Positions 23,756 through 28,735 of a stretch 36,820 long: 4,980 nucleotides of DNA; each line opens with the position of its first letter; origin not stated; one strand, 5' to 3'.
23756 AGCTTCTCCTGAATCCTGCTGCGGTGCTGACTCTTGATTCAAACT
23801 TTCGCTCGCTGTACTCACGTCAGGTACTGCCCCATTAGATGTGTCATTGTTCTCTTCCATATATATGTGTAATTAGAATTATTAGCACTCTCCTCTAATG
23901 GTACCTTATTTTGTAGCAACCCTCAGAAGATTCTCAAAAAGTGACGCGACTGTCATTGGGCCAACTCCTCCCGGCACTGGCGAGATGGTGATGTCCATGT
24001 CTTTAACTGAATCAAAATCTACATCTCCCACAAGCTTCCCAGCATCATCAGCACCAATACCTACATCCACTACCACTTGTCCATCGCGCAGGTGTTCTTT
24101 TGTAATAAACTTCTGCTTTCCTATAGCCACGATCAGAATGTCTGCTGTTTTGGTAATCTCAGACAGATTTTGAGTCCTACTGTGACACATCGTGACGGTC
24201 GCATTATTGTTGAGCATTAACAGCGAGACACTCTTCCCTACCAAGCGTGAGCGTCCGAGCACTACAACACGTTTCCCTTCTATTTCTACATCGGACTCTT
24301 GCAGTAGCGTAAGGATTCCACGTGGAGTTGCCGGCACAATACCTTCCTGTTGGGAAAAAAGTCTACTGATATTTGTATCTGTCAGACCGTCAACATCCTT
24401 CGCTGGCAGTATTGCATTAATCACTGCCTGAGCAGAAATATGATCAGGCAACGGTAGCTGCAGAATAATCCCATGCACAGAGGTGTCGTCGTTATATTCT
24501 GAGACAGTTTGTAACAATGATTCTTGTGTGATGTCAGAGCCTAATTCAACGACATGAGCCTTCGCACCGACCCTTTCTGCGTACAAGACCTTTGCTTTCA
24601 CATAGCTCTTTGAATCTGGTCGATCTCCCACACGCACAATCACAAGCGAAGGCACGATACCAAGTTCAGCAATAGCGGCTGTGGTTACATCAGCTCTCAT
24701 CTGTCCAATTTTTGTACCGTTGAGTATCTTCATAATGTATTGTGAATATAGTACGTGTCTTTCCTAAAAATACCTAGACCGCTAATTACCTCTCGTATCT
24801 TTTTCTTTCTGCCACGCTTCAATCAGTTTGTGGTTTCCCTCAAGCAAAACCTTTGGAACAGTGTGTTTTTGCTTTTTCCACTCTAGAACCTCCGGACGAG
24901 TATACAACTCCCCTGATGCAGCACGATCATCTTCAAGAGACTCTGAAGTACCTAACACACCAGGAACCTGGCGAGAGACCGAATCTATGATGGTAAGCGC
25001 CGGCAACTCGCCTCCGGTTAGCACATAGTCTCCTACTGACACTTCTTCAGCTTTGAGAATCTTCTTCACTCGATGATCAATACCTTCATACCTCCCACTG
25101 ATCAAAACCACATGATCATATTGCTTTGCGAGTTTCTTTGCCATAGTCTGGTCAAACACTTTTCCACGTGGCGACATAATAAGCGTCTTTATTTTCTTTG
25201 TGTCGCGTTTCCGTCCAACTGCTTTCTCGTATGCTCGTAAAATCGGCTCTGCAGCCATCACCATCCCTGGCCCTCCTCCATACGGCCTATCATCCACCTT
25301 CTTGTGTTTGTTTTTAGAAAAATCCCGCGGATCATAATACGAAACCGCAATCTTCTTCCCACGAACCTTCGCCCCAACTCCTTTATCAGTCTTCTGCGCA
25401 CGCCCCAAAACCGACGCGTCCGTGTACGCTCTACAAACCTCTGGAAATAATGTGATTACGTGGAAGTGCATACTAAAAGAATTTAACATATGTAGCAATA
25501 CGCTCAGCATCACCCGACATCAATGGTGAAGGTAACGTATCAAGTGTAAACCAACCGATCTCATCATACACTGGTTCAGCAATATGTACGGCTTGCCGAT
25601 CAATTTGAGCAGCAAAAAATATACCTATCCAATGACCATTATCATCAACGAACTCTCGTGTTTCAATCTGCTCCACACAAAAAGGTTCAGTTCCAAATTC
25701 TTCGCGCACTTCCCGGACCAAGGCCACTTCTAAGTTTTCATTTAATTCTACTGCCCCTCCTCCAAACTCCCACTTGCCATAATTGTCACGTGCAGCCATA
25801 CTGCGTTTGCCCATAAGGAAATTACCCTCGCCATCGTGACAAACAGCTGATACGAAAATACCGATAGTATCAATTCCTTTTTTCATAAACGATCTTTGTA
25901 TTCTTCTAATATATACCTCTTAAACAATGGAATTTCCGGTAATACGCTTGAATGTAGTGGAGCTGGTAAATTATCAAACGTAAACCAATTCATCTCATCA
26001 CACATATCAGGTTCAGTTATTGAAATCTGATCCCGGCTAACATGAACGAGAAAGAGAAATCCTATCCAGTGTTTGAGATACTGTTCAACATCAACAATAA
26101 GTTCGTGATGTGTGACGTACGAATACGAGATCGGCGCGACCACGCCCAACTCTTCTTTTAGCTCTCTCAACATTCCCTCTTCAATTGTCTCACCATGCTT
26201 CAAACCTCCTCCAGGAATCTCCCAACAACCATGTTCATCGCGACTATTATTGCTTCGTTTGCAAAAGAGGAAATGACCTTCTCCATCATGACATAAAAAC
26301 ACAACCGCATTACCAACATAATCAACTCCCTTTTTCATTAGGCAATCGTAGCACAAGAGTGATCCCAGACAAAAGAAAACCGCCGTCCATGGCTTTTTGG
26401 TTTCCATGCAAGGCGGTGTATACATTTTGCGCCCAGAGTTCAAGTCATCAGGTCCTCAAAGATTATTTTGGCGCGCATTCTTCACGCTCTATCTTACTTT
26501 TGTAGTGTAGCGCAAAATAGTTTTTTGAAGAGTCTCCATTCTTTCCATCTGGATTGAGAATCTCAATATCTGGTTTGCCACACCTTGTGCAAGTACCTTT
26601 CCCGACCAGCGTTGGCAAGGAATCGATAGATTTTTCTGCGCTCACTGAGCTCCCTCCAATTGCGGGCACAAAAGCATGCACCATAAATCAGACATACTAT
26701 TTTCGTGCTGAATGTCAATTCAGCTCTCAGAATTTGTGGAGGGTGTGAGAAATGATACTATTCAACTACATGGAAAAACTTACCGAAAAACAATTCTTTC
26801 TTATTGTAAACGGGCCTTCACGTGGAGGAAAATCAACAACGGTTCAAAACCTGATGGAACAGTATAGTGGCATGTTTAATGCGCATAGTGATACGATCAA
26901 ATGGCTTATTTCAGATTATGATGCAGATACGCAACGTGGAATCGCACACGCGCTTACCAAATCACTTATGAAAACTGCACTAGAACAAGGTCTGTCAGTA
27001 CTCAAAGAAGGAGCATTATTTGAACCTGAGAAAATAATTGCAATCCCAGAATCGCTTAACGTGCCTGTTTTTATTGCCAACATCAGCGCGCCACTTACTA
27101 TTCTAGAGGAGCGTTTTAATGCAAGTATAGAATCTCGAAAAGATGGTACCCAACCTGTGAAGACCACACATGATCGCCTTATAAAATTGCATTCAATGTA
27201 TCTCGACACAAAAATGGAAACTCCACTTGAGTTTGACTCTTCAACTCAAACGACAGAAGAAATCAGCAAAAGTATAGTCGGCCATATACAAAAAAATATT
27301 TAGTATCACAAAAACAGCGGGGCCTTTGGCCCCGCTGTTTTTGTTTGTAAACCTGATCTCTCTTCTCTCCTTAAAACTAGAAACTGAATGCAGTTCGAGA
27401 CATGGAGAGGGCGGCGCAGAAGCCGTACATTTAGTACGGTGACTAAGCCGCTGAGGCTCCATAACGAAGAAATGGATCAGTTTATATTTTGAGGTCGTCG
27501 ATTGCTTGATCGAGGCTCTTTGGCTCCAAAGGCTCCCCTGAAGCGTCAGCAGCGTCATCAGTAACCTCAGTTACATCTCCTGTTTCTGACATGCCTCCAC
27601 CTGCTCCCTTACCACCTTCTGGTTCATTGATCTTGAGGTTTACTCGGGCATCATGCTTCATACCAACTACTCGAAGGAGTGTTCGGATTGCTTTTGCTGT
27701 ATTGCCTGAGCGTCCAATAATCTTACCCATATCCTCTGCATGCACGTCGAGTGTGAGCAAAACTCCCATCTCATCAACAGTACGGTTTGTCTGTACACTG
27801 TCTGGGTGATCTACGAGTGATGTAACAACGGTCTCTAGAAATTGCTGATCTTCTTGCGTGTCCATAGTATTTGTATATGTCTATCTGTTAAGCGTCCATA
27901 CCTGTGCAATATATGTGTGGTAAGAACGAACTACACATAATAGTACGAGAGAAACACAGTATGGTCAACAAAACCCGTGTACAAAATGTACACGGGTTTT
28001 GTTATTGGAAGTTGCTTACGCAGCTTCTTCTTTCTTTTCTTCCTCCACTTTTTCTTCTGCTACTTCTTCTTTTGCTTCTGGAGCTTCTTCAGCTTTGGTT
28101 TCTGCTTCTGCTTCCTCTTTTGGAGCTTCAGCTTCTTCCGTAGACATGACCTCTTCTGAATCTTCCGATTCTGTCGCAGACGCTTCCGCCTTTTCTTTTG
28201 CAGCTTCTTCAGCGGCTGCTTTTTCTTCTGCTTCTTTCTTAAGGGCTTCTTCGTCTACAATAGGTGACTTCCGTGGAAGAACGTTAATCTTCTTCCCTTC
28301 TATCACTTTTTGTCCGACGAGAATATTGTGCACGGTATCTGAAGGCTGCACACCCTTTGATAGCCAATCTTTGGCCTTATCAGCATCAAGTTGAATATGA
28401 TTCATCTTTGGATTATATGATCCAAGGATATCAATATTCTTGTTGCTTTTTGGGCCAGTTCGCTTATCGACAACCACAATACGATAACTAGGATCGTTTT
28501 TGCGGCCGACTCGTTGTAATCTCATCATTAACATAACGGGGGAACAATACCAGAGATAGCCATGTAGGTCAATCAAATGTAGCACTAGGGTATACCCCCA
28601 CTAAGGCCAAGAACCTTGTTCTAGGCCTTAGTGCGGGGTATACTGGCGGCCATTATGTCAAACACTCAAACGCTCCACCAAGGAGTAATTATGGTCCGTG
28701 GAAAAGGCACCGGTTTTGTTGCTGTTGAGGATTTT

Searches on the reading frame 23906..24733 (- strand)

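Call 71: search_protein_families(library=pfam, proteins=[window:23906-24733:-])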
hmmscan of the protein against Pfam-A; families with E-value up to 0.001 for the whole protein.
window:23906-24733:- (275 aa): 2 families
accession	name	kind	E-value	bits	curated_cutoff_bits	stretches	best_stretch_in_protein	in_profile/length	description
PF02882.25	THF_DHG_CYH_C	-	3.8e-61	205.5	27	1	119-274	2-157/160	Tetrahydrofolate dehydrogenase/cyclohydrolase, NAD(P)-binding domain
PF00763.28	THF_DHG_CYH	-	1.3e-31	109.7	32.8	1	12-115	10-115/115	Tetrahydrofolate dehydrogenase/cyclohydrolase, catalytic domain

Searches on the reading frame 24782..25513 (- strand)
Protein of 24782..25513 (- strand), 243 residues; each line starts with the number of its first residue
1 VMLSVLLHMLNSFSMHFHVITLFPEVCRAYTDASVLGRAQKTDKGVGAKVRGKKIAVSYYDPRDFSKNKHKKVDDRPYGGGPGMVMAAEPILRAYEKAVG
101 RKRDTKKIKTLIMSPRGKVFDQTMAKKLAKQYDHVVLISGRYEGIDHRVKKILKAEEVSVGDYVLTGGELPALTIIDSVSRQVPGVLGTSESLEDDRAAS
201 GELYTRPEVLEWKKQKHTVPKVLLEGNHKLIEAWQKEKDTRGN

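Call 71: search_protein_families(library=pfam, proteins=[window:24782-25513:-])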
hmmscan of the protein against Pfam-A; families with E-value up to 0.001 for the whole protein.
window:24782-25513:- (243 aa): 1 family
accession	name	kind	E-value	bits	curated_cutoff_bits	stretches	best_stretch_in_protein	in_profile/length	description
PF01746.26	tRNA_m1G_MT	-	1.3e-47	162.5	27.3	1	57-239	12-186/195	tRNA (Guanine-1)-methyltransferase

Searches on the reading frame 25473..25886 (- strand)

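Call 71: search_protein_families(library=pfam, proteins=[window:25473-25886:-])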
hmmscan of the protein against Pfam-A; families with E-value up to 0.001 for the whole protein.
window:25473-25886:- (137 aa): 1 family
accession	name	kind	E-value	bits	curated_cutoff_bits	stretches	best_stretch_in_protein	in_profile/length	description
PF00293.34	NUDIX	-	1.1e-15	58.3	21.1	1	12-128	6-129/134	NUDIX domain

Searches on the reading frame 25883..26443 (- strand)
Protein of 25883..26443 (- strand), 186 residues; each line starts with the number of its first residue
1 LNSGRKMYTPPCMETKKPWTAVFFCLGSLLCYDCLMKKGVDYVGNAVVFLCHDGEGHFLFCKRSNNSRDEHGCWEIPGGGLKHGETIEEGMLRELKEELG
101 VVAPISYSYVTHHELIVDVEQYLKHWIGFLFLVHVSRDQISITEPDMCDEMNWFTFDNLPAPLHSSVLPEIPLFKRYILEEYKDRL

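Call 71: search_protein_families(library=pfam, proteins=[window:25883-26443:-])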
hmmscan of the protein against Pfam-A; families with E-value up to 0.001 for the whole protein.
window:25883-26443:- (186 aa): 3 families
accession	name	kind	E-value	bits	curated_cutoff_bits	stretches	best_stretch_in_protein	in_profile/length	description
PF00293.34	NUDIX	-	3.1e-20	73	21.1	1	46-164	5-124/134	NUDIX domain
PF22327.2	Nudt16-like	-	8.4e-05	23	27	1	72-145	33-105/161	U8 snoRNA-decapping enzyme-like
PF14815.12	NUDIX_4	-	0.00073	19.7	35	0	47-113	1-68/113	NUDIX domain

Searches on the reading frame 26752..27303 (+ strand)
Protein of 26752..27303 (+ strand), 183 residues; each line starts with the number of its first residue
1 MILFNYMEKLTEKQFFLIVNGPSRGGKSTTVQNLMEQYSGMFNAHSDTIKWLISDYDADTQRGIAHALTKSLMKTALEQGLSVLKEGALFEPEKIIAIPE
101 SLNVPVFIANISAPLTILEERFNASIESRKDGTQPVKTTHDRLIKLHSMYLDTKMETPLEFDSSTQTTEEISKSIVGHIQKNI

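Call 71: search_protein_families(library=pfam, proteins=[window:26752-27303:+])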
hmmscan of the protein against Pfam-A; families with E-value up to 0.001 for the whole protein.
window:26752-27303:+ (183 aa): 1 family
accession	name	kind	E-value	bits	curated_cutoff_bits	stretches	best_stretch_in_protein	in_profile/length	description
PF07931.18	CPT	-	0.00042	20.6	22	0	17-176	4-168/172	Chloramphenicol phosphotransferase-like protein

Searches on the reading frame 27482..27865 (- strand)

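Call 71: search_protein_families(library=pfam, proteins=[window:27482-27865:-])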
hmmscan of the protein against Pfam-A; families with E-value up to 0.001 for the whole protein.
window:27482-27865:- (127 aa): 1 family
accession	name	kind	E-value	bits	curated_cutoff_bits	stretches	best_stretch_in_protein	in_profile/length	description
PF13083.13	KH_KhpA-B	-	2e-20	72.9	32.1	1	7-79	1-73/73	KhpA/KhpB, KH domain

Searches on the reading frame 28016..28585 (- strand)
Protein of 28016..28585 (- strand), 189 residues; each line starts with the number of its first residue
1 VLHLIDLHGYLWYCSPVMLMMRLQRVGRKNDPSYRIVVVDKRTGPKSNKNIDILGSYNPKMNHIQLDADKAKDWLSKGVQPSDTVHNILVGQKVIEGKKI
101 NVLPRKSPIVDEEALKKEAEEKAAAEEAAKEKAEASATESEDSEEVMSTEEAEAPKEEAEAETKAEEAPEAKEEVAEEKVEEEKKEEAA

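Call 71: search_protein_families(library=pfam, proteins=[window:28016-28585:-])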
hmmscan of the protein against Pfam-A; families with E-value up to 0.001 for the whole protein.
window:28016-28585:- (189 aa): 1 family
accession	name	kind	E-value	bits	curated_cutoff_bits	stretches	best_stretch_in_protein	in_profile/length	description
PF00886.24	Ribosomal_S16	-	5.6e-17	61.9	27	1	25-82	1-62/62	Ribosomal protein S16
